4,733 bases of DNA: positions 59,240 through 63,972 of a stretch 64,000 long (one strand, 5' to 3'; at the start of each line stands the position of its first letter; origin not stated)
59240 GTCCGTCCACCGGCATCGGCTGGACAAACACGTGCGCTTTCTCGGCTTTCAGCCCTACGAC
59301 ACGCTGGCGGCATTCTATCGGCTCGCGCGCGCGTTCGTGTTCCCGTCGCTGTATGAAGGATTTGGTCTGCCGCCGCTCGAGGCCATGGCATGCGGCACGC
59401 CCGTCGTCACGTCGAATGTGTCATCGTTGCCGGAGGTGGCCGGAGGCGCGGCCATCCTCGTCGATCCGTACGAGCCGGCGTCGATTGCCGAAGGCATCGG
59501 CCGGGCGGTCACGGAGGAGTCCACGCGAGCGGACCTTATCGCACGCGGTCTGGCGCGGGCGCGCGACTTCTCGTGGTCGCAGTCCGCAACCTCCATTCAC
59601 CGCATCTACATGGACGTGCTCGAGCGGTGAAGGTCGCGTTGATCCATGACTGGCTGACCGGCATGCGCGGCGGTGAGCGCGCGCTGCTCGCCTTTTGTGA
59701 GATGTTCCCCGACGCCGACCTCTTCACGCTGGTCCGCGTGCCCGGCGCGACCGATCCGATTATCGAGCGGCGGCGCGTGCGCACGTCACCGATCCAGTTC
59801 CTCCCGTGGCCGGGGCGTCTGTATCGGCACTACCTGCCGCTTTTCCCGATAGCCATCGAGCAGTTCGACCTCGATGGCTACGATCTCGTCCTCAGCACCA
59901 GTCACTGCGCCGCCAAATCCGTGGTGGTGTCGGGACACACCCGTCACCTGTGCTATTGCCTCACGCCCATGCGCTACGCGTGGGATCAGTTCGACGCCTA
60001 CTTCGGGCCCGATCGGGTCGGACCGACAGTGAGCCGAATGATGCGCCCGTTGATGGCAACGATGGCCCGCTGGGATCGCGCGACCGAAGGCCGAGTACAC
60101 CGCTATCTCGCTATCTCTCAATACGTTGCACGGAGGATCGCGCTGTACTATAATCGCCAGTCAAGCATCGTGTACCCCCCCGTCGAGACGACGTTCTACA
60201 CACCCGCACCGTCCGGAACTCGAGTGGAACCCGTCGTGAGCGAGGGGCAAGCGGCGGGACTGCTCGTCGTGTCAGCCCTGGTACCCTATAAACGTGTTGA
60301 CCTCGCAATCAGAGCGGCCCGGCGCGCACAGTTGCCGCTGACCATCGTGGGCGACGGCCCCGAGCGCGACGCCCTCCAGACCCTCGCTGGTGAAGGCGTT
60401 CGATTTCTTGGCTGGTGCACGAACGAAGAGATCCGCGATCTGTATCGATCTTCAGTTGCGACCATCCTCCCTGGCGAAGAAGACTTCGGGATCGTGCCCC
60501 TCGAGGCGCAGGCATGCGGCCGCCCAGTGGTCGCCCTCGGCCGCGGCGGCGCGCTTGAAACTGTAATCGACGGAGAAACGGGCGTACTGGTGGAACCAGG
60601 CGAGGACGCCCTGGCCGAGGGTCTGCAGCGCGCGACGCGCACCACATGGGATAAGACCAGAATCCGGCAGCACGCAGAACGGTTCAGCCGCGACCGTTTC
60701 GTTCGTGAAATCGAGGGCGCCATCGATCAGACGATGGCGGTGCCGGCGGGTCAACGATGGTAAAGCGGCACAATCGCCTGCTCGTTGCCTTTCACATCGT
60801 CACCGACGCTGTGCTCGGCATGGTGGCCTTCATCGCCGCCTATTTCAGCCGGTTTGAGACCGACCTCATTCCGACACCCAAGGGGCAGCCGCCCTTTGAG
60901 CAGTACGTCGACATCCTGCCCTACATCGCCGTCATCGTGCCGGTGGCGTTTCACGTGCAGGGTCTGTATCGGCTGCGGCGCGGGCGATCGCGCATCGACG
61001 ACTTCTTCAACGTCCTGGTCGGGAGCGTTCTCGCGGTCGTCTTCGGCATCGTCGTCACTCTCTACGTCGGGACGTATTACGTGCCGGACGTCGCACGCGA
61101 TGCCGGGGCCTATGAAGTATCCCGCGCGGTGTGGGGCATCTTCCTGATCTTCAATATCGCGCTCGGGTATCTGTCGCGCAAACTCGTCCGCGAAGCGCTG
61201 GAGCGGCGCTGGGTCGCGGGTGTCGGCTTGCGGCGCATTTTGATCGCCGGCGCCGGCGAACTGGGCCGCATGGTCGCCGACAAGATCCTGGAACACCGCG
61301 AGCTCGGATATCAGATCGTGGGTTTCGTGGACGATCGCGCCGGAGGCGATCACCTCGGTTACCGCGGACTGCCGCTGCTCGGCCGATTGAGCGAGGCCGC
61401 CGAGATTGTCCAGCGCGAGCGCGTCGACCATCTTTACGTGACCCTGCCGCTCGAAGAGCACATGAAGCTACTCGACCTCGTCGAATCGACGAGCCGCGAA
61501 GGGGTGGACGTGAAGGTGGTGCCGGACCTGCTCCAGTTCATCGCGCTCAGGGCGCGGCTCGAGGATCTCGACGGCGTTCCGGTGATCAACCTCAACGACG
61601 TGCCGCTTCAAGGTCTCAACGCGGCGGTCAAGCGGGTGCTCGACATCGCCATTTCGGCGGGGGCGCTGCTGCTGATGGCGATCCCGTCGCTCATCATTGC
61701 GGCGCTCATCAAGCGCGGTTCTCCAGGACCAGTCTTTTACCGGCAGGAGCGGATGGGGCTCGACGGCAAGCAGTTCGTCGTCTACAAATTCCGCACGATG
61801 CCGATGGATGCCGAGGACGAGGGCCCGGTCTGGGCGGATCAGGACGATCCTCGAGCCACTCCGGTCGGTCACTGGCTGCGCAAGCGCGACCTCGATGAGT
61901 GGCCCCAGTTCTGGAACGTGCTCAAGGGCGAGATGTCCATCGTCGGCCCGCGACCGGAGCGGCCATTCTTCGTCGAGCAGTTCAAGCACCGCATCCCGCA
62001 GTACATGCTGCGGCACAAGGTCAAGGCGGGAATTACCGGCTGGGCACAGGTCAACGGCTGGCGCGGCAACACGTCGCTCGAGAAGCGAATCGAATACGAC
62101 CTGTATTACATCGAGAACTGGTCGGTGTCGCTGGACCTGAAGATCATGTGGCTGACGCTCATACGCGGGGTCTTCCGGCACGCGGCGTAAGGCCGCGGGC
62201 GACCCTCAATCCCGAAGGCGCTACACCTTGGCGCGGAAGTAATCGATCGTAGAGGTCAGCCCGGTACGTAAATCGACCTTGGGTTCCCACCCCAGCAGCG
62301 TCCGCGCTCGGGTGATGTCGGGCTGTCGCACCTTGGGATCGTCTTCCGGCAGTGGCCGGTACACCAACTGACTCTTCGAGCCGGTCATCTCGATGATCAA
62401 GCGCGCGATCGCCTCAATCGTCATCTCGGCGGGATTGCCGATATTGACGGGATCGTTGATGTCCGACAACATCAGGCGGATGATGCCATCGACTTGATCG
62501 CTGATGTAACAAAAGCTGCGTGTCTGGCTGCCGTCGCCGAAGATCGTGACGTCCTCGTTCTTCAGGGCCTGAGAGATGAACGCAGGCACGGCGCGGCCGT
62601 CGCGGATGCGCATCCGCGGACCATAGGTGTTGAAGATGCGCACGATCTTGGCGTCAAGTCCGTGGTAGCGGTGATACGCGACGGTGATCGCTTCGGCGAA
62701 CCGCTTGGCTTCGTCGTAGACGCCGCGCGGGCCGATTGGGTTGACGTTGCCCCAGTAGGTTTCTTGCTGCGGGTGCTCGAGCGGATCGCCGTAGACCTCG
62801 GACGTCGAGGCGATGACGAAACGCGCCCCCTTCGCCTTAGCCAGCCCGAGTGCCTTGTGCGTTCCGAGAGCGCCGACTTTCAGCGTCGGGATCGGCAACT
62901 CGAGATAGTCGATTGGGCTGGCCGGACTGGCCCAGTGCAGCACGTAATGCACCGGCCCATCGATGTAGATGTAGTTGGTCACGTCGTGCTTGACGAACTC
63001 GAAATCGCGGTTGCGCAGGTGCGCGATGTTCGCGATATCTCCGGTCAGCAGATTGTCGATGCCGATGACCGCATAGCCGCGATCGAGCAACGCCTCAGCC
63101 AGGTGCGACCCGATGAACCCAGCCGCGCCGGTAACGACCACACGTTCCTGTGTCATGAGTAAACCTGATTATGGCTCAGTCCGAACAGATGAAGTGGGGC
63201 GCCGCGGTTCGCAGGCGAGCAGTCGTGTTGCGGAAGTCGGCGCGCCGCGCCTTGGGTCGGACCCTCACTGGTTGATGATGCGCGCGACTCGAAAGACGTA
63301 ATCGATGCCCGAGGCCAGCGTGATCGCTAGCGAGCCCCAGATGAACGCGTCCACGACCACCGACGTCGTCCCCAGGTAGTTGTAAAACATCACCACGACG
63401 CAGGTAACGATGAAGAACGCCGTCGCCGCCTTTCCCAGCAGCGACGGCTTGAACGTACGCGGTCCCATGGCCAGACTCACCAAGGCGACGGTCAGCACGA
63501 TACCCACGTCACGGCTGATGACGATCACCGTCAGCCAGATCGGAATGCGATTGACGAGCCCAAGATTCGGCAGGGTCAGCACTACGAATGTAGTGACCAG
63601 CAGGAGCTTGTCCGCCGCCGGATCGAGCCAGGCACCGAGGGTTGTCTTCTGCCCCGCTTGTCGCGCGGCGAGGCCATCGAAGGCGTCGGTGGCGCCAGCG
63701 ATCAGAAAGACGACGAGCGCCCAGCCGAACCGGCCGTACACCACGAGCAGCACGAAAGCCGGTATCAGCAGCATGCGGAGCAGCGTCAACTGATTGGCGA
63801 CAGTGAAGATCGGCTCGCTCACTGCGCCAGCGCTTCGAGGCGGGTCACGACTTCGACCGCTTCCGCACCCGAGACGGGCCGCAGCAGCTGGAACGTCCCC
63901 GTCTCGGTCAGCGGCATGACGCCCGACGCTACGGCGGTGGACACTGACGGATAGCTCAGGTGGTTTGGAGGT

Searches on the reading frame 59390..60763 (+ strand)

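Call 20: search_protein_families(library=pfam, proteins=[window:59390-60763:+])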
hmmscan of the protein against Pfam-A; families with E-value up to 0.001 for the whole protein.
window:59390-60763:+ (457 aa): 5 families
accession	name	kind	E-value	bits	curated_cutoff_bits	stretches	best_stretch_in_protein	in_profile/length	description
PF00534.26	Glycos_transf_1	-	5.1e-27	94.9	26.4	1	291-424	18-164/172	Glycosyl transferases group 1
PF13692.12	Glyco_trans_1_4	-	1.4e-24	87.4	27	1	291-414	4-138/142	Glycosyl transferases group 1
PF13439.12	Glyco_transf_4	-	6.3e-05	23.5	28.5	1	94-268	3-169/170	Glycosyltransferase Family 4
PF13524.12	Glyco_trans_1_2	-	6.3e-05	23.4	25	1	306-432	5-128/144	Glycosyl transferase-like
PF20706.3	GT4-conflict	-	0.00019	21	26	1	282-395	193-323/385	Family 4 Glycosyltransferase in conflict systems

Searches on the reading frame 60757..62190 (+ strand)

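Call 20: search_protein_families(library=pfam, proteins=[window:60757-62190:+])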
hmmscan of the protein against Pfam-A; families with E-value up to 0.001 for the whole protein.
window:60757-62190:+ (477 aa): 3 families
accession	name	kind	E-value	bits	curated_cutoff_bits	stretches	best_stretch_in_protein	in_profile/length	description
PF02397.22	Bac_transf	-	5.5e-69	231.7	27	1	292-469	1-175/179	Bacterial sugar transferase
PF13727.12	CoA_binding_3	-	1.2e-23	84.5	25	1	68-256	3-175/175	CoA-binding domain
PF17836.7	PglD_N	-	4.2e-06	27.6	23.4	1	160-206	1-45/78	PglD N-terminal domain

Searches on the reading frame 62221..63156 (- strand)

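Call 68: search_protein_families(library=pfam, proteins=[window:62221-63156:-], max_evalue=0.001)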
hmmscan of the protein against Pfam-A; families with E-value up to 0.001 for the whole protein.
window:62221-63156:- (311 aa): 6 families
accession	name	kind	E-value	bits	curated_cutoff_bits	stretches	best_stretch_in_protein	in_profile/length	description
PF16363.11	GDP_Man_Dehyd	-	5.5e-50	171.1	27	1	8-301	2-330/332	GDP-mannose 4,6 dehydratase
PF01370.27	Epimerase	-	5.6e-50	170.4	20.9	1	6-240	1-240/240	NAD dependent epimerase/dehydratase family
PF04321.23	RmlD_sub_bind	-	2.3e-07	30.6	27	1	5-265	2-238/287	RmlD substrate binding domain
PF01073.25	3Beta_HSD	-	1.7e-06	27.8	22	1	7-220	1-220/280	3-beta hydroxysteroid dehydrogenase/isomerase family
PF02719.21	Polysacc_synt_2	-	6.6e-06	26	20.2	0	142-263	133-252/293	Polysaccharide biosynthesis protein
PF07993.18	NAD_binding_4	-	6.6e-06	25.9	20.1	0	8-29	1-22/258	Male sterility protein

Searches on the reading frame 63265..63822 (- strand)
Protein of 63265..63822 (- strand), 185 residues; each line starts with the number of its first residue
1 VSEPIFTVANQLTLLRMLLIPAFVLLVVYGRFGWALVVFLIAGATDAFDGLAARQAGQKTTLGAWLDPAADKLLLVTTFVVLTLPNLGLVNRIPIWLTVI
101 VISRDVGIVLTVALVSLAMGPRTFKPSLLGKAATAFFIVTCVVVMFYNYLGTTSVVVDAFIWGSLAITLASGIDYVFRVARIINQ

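Call 68: search_protein_families(library=pfam, proteins=[window:63265-63822:-], max_evalue=0.001)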
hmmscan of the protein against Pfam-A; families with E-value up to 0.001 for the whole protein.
window:63265-63822:- (185 aa): 1 family
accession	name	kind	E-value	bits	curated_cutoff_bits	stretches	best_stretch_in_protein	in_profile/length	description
PF01066.26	CDP-OH_P_transf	-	7.6e-30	104.7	22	1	6-168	1-150/152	CDP-alcohol phosphatidyltransferase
